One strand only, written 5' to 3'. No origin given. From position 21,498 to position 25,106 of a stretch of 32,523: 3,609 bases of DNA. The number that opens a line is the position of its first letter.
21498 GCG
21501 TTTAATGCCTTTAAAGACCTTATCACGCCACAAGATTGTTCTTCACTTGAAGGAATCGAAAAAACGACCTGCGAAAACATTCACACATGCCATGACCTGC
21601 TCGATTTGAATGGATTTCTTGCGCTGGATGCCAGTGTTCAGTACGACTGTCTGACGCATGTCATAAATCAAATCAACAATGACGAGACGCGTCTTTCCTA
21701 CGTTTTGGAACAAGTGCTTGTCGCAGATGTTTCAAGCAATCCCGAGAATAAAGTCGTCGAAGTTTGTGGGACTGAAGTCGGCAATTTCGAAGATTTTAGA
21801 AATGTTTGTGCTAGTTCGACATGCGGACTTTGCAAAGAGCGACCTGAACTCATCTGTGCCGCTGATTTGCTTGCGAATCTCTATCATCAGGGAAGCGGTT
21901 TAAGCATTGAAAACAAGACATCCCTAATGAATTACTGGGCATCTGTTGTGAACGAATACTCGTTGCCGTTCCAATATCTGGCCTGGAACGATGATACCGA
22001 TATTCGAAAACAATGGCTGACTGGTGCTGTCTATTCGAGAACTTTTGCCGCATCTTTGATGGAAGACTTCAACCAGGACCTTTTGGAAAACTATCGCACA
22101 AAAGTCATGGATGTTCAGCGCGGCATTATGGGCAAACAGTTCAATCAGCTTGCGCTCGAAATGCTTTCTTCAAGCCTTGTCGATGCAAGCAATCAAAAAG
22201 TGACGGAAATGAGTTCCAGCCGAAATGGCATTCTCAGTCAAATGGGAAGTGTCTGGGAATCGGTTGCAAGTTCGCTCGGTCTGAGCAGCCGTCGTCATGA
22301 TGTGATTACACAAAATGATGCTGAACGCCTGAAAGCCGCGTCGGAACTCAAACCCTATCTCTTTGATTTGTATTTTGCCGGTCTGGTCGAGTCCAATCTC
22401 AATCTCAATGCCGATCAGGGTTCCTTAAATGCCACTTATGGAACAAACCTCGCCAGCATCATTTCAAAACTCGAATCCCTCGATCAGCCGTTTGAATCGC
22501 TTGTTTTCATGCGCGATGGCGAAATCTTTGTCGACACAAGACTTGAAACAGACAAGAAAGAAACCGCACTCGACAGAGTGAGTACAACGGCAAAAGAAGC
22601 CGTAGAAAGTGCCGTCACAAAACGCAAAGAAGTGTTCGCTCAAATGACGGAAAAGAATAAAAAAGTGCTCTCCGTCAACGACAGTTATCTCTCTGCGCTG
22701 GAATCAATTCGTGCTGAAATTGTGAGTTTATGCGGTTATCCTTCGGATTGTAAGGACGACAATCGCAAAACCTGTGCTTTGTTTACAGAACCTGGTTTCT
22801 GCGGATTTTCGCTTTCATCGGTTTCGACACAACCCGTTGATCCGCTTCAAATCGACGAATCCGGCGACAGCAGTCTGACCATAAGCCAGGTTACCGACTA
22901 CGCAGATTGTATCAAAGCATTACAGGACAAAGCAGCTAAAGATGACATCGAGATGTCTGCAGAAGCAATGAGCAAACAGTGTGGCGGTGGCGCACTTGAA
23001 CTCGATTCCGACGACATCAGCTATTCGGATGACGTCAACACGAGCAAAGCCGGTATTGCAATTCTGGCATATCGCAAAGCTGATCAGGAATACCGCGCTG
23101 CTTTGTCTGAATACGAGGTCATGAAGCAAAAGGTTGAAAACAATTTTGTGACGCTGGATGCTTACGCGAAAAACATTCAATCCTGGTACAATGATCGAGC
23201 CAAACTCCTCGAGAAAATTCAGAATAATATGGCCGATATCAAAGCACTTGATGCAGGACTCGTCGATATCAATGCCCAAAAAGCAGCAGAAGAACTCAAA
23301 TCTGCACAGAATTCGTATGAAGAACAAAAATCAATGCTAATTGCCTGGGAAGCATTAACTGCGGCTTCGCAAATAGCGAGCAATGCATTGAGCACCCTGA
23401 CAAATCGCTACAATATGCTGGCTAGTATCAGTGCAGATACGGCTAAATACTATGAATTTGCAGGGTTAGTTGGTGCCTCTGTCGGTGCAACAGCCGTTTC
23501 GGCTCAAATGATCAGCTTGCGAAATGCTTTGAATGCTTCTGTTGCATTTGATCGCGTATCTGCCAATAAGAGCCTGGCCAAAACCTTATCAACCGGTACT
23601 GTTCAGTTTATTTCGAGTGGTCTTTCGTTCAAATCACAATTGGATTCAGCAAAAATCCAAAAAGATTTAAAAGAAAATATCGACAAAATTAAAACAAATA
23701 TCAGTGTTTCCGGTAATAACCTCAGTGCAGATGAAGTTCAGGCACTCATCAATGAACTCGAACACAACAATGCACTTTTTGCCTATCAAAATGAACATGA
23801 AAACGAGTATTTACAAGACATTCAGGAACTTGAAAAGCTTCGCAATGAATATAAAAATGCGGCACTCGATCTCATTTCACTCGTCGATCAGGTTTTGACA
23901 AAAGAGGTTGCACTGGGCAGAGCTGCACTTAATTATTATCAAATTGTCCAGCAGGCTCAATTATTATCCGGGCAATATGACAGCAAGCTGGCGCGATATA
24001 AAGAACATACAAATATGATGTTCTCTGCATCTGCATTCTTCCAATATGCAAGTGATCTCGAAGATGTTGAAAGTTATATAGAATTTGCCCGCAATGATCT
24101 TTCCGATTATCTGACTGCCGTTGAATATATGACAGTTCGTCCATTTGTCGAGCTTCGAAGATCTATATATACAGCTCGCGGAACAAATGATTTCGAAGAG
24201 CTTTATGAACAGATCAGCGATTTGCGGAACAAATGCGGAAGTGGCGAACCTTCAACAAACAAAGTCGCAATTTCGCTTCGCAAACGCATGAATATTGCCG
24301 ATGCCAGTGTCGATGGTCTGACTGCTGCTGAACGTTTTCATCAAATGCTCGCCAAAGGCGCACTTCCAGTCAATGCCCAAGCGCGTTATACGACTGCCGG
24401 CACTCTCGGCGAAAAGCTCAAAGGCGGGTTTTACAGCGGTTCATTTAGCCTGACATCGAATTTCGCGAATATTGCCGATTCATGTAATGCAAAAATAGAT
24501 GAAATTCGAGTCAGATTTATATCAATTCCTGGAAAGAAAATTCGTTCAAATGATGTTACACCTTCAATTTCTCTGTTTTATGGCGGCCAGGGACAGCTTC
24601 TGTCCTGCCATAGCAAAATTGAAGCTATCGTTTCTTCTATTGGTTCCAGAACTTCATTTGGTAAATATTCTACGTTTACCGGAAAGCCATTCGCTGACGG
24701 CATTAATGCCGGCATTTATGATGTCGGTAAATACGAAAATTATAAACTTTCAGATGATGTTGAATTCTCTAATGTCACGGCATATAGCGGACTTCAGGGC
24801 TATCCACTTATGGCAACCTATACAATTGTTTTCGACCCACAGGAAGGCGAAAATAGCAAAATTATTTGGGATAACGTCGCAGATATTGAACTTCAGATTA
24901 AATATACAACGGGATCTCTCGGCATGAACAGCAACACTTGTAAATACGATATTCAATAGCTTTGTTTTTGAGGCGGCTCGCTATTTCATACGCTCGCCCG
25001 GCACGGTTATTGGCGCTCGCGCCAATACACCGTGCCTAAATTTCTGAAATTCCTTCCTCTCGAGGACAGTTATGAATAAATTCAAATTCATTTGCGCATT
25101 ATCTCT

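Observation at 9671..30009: Tandem array of four giant, non-repetitive paralogous lipoproteins with no recognisable family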

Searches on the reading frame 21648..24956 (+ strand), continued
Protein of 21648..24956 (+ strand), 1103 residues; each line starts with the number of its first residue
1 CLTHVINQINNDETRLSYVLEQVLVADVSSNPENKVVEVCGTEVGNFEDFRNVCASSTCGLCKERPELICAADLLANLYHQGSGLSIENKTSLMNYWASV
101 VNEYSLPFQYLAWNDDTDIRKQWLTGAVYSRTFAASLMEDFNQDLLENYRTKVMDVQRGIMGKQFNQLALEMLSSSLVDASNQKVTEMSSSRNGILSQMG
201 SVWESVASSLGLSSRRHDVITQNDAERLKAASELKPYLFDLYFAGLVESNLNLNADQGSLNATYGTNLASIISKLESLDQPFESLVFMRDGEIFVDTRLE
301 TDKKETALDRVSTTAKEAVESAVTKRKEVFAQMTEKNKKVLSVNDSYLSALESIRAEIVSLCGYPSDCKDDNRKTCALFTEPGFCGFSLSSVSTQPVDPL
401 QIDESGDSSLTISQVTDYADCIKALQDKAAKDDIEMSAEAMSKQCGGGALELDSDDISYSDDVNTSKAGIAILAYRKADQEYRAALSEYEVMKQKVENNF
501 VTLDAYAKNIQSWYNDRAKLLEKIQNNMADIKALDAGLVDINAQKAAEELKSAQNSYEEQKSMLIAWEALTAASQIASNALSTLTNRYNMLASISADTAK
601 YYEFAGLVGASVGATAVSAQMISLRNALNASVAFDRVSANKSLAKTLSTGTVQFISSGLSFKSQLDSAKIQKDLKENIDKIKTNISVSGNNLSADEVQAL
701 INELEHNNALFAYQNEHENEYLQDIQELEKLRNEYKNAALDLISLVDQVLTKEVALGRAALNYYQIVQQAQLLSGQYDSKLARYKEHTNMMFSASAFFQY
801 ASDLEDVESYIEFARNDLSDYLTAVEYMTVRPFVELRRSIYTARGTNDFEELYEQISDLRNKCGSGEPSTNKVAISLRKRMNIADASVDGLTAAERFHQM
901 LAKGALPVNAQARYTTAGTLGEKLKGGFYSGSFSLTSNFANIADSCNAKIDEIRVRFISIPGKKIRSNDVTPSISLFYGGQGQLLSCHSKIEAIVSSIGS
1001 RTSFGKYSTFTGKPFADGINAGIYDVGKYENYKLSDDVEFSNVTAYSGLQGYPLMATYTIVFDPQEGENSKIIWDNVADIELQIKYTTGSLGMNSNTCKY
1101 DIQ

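Call 90: search_protein_families(library=pfam, proteins=[L024:6201-9971:+, L027:17366-21895:+, L033:11621-16432:+, L036:11476-16260:+, L035:6098-9922:+, L015:11420-15889:+], max_evalue=0.01)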
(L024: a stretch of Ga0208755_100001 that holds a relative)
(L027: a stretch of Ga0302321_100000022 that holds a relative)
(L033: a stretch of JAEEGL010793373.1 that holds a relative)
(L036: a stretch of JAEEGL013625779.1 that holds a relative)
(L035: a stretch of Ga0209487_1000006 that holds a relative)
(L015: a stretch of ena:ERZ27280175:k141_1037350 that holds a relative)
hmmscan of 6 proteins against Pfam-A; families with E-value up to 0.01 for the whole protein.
L024:6201-9971:+ (1257 aa): 1 family
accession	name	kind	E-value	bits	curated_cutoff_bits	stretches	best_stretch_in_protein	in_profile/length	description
PF11617.13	Cu-binding_MopE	-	1.4e-09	38.5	27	2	488-523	1-30/30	Putative metal-binding motif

L027:17366-21895:+ (1510 aa): 2 families
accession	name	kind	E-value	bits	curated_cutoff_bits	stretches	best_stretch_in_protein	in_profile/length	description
PF00059.27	Lectin_C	-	2.6e-15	57.5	22.6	1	1401-1507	2-106/107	Lectin C-type domain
PF11617.13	Cu-binding_MopE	-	2.8e-12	47.1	27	2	494-521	1-28/30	Putative metal-binding motif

L033:11621-16432:+ (1604 aa): 1 family
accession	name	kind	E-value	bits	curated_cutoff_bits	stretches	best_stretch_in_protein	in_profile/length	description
PF11617.13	Cu-binding_MopE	-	3.6e-07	30.7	27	2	697-724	1-28/30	Putative metal-binding motif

L036:11476-16260:+ (1595 aa): 1 family
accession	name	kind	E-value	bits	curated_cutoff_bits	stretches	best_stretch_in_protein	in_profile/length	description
PF11617.13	Cu-binding_MopE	-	3.8e-12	46.7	27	1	725-751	1-27/30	Putative metal-binding motif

L035:6098-9922:+ (1275 aa): 1 family
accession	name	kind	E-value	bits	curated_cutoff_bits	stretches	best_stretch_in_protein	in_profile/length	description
PF11617.13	Cu-binding_MopE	-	1.1e-09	38.8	27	1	506-535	1-30/30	Putative metal-binding motif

L015:11420-15889:+ (1490 aa): 1 family
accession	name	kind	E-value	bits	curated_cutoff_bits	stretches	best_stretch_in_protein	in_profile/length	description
PF11617.13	Cu-binding_MopE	-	3e-05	24.6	27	2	608-627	11-30/30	Putative metal-binding motif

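Call 94: search_solved_structures(query=A10, max_evalue=0.1)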
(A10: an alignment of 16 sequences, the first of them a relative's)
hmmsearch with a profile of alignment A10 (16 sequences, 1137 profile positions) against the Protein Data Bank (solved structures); distinct sequences matched with E-value up to 0.1: 9.
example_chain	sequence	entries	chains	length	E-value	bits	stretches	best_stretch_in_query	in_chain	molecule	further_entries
8ep2_A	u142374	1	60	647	0.00019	23.1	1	1007-1094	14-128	Capsid protein VP1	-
5vo5_A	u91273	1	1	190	0.003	19.2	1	1017-1094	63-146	Coiled-coil and C2 domain-containing protein 1-like,GH13992p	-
2l6f_A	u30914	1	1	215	0.0072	17.9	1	884-954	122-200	Focal adhesion kinase 1, linker1, Paxillin, linker2, Paxillin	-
7lyb_M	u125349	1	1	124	0.0098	17.5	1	1014-1054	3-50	Isoform 7 of Breast cancer type 1 susceptibility protein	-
9o04_A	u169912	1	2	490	0.013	17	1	995-1042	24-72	Coiled-coil domain-containing protein 6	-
9o0l_A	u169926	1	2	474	0.019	16.5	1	999-1042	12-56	Coiled-coil domain-containing protein 6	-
6wx6_A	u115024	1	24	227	0.05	15.1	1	1011-1086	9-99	Ferritin light chain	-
6c23_A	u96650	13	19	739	0.066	14.7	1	985-1037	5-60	Polycomb protein SUZ12 | SUZ12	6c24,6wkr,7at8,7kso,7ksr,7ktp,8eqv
6zqk_A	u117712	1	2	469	0.077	14.5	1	1011-1093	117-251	841 heavy chain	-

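Call 103: list_cluster_members(proteins=[P0030, P0034, P0038, P0040, P0042, P0047, P0050, P0055, P0058, P0070])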
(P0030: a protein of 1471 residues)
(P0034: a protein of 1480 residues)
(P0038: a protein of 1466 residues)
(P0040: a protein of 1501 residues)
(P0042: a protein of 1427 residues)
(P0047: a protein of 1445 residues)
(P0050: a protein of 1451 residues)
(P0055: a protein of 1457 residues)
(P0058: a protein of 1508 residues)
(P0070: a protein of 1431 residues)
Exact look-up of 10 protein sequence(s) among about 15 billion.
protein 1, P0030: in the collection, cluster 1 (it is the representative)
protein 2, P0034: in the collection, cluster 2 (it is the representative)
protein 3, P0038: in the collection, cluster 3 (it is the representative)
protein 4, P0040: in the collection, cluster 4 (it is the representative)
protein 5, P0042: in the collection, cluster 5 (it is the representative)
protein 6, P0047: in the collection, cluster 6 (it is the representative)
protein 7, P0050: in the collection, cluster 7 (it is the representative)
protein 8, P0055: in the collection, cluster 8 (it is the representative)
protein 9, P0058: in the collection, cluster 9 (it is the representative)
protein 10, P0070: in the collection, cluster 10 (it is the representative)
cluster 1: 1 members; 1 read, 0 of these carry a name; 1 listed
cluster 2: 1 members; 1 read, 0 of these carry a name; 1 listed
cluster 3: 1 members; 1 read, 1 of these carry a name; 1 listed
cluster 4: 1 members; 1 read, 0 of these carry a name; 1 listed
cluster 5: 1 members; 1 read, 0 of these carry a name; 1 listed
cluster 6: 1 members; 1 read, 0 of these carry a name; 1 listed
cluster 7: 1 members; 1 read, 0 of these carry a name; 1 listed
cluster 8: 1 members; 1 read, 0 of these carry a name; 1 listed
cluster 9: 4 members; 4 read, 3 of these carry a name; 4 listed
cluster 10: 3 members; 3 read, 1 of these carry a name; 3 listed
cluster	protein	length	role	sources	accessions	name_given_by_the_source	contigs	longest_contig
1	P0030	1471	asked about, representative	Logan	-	-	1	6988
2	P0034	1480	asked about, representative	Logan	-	-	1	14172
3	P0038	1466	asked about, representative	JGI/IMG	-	hypothetical protein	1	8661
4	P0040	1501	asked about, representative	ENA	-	-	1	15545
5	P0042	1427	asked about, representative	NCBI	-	-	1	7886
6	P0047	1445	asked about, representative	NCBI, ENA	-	-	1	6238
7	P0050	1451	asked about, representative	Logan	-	-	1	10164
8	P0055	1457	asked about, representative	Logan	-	-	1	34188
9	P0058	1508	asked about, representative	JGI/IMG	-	hypothetical protein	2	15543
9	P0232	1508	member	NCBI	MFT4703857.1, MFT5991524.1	MAG: hypothetical protein ACI81R_001552 [Bradymonadia bacterium]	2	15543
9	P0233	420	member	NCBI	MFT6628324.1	MAG: hypothetical protein ACJA1R_001585, partial [Flavobacteriales bacterium]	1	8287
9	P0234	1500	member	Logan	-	-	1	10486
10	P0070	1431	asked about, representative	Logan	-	-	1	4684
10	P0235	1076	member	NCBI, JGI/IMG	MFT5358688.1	MAG: hypothetical protein ACI9KE_005927 [Polyangiales bacterium] | hypothetical protein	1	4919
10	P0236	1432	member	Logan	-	-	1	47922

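Call 104: find_encoding_contigs(protein=P0236, flank=10000, max_places=2)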
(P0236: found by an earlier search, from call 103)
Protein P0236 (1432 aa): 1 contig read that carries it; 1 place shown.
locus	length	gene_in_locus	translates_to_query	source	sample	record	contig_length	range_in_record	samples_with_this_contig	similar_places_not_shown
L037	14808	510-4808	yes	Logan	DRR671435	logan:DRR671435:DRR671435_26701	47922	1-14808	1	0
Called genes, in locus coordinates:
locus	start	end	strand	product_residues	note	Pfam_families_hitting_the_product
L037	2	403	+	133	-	?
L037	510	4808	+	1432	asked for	-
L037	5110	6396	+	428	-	-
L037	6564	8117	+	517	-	PF24923:ATP-grasp_IQCH, PF18105:PGM1_C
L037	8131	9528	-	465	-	-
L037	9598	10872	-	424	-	-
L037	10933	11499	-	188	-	-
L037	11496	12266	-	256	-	PF01551:Peptidase_M23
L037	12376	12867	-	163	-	PF14024:DUF4240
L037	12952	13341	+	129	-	-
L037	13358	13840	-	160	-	PF04461:YajQ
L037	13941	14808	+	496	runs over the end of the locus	PF01381:HTH_3, PF12844:HTH_19 (weak), PF13413:HTH_25 (faint), PF13560:HTH_31, PF06114:Peptidase_M78, PF09856:ScfRs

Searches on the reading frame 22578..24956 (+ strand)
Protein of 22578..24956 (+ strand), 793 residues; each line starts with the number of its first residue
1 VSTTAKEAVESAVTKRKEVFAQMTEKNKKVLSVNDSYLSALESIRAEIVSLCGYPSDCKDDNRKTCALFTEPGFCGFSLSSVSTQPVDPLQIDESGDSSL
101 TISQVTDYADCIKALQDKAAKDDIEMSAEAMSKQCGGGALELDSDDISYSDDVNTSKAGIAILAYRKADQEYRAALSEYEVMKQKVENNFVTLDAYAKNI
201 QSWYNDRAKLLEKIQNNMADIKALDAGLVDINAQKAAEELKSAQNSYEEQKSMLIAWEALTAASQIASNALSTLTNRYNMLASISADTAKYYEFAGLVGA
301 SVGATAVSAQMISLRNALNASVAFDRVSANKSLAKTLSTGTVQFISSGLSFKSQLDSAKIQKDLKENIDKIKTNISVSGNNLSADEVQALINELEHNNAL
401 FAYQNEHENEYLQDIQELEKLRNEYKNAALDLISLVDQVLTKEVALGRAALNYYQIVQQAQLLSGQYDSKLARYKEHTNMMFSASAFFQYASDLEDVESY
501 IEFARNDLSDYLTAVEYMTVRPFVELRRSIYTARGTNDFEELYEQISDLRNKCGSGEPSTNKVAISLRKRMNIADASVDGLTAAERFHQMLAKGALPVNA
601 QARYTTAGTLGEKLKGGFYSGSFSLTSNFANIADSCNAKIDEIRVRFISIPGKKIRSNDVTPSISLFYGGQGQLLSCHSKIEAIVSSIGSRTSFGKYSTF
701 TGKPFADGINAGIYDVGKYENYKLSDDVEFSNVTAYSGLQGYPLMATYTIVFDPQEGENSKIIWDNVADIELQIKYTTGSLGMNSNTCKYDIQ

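Call 45: predict_structure(alignment_id=A5)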
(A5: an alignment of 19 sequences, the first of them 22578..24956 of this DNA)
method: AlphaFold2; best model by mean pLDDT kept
length: 793 residues; sequences in the alignment: 19
mean_pLDDT: 73.2   pTM: 0.43
mean pLDDT of the five models: 73.2, 72.4, 69.5, 68.9, 63.9
residues with pLDDT >= 90: 74; 70-90: 463; 50-70: 154; < 50: 102
segments of 3 or more residues with pLDDT < 50: 225-229, 258-322, 338-355, 376-382
pLDDT, mean of each block of 10 residues (from residue 1): 88 89 82 85 91 86 83 83 76 56 73 79 74 73 74 83 88 84 77 72 73 71 50 56 63 52 47 38 31 32 31 43 51 51 35 50 66 50 60 75 71 71 70 75 79 83 87 82 69 86 91 89 88 87 89 79 89 82 87 71 59 75 80 79 91 83 84 85 83 85 73 87 81 84 89 86 89 88 63 61
secondary structure, 60 per line:
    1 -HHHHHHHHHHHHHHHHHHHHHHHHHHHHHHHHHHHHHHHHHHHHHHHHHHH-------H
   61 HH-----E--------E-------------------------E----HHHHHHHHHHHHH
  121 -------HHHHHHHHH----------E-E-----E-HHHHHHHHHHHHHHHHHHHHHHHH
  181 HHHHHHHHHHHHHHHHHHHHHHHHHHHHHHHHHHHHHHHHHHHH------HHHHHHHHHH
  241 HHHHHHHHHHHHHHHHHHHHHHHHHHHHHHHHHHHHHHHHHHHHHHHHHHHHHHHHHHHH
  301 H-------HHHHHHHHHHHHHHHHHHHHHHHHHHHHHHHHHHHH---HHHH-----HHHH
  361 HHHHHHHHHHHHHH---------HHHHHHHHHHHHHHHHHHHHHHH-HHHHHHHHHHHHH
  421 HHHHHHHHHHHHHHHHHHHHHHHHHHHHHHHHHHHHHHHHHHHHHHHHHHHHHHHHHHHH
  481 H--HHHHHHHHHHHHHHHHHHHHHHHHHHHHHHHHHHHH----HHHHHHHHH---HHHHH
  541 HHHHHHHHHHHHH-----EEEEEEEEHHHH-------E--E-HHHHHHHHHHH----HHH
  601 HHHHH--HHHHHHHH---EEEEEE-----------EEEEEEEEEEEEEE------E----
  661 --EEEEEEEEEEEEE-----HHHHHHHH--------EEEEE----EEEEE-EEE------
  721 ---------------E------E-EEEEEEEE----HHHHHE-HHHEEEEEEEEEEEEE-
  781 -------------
elements in order (helices of 4 or more, strands of 3 or more residues): H2-52 H108-120 H128-136 H157-224 H231-301 H309-344 H348-351 H357-374 H384-406 H408-481 H484-519 H524-532 H536-553 E559-566 H567-570 H583-593 H598-605 H608-615 E619-624 E636-649 E663-675 H681-688 E697-701 E706-710 E712-714 E745-752 H757-761 E767-779
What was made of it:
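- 22731..23045 (+): Paralog 3: mostly non-regular segment (aa 891-995) with the conserved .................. cysteines followed by a variable acidic stretch. It sits where the TcA linker sits, between the helical domain and the channel. The AF2 C-terminal model shows few secondary-structure elements at model residues 53-156 (call 45).
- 23046..24236 (+): Paralog 3: long antiparallel alpha-helical hairpin (aa ~996-1392), the TcA-like pore-forming/translocation channel. It ends in the near-invariant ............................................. motif. AF2 predicts helices of 68-74 residues (call 45).
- On TcA (A subunit of Tc/ABC toxins): The AF2 model has helices of 68-74 residues forming a hairpin (call 45).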

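Call 48: fold_search(model_id=the predicted structure, library=pdb)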
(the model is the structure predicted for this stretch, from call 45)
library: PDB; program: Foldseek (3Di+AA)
matches with E <= 10: 598; with E <= 0.001: 21
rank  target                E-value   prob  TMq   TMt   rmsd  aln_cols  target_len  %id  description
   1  8tqe_A                2.1e-11  1.00  0.23  0.09  44.4       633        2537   13  XptA2 wild type (released 2023-09-27)
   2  9mlg_A                2.3e-11  1.00  0.24  0.09  39.5       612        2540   12  Xenorhabdus nematophilus XptA2 State 2, 1181insYWK1183, D1182T mutant (released 2025-01-15)
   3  8tv0_A                2.4e-11  1.00  0.22  0.09  39.5       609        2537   14  XptA2 wild type (released 2023-09-27)
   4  9mli_A                4.8e-11  1.00  0.23  0.09  39.0       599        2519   14  Xenorhabdus nematophilus XptA2 RBD C Chimera (released 2025-03-05)
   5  6sue_A                6.0e-11  1.00  0.18  0.07  47.6       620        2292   13  Structure of Photorhabdus luminescens Tc holotoxin pore, Mutation TccC3-D651A (released 2019-11-06)
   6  6l7e_A                8.2e-11  1.00  0.21  0.09  39.1       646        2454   14  Toxin Complex TcdA1-TcdB1-TccC2 (released 2020-11-04)
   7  8cpz_A                1.1e-10  1.00  0.19  0.09  39.4       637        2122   15  Photorhabdus luminescens TcdA1 prepore-to-pore intermediate, K1179W mutant (released 2024-03-13)
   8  8cq2_A                1.4e-10  1.00  0.21  0.10  39.3       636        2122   14  Photorhabdus luminescens TcdA1 prepore-to-pore intermediate, C16S, C20S, C870S, T1279C mutant (released 2024-03-13)
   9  6h6f_A                1.8e-10  1.00  0.22  0.09  39.0       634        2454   14  PTC3 holotoxin complex from Photorhabdus luminiscens - Mutant TcC-D651A (released 2018-10-03)
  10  6rw6_A                2.5e-10  1.00  0.22  0.09  38.6       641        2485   13  Cryo-EM structure of Photorhabdus luminescens TcdA1 (released 2019-10-23)
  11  6rw8_A                2.5e-10  1.00  0.20  0.09  37.9       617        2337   14  Cryo-EM structure of Xenorhabdus nematophila XptA1 (released 2019-10-23)
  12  6h6e_A                3.1e-10  1.00  0.21  0.09  39.1       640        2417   14  PTC3 holotoxin complex from Photorhabdus luminecens in prepore state (TcdA1, TcdB2, TccC3) (released 2018-10-03)
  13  4o9y_A                5.9e-10  1.00  0.24  0.09  38.9       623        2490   12  Crystal Structure of TcdA1 (released 2014-02-26)
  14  5lki_A                5.9e-10  1.00  0.20  0.13  44.8       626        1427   15  Cryo-EM structure of the Tc toxin TcdA1 in its pore state (released 2016-08-31)
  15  6rwa_A                1.1e-09  1.00  0.21  0.09  38.1       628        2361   14  Cryo-EM structure of Photorhabdus luminescens TcdA4 (released 2019-10-23)
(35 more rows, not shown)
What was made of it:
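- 23046..24236 (+): The top 21 Foldseek hits are all TcA, E = 2e-11 to 5e-6 (call 48).
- On TcA (A subunit of Tc/ABC toxins): All 21 top Foldseek hits in the PDB are TcA chains, E = 2e-11 to 5e-6, and the next hit has E = 5e-3 (call 48). About 540-650 aligned Foldseek columns exceed the ~400-residue channel, so the beta-domain is probably included (call 48).
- Closest known: Type II. Same: YenA2 and TcaB-containing chains are among the Foldseek hits (6ogd_B, 9c4k_B, 6rwb_A; call 48).
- The next hit has E = 5e-3 and is a generic coiled coil (call 48). The alignment behind the model is shallow and TM-scores are low (calls 45, 48). Generic coiled-coil proteins score 8-9 orders of magnitude worse than the 21 TcA hits (call 48).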
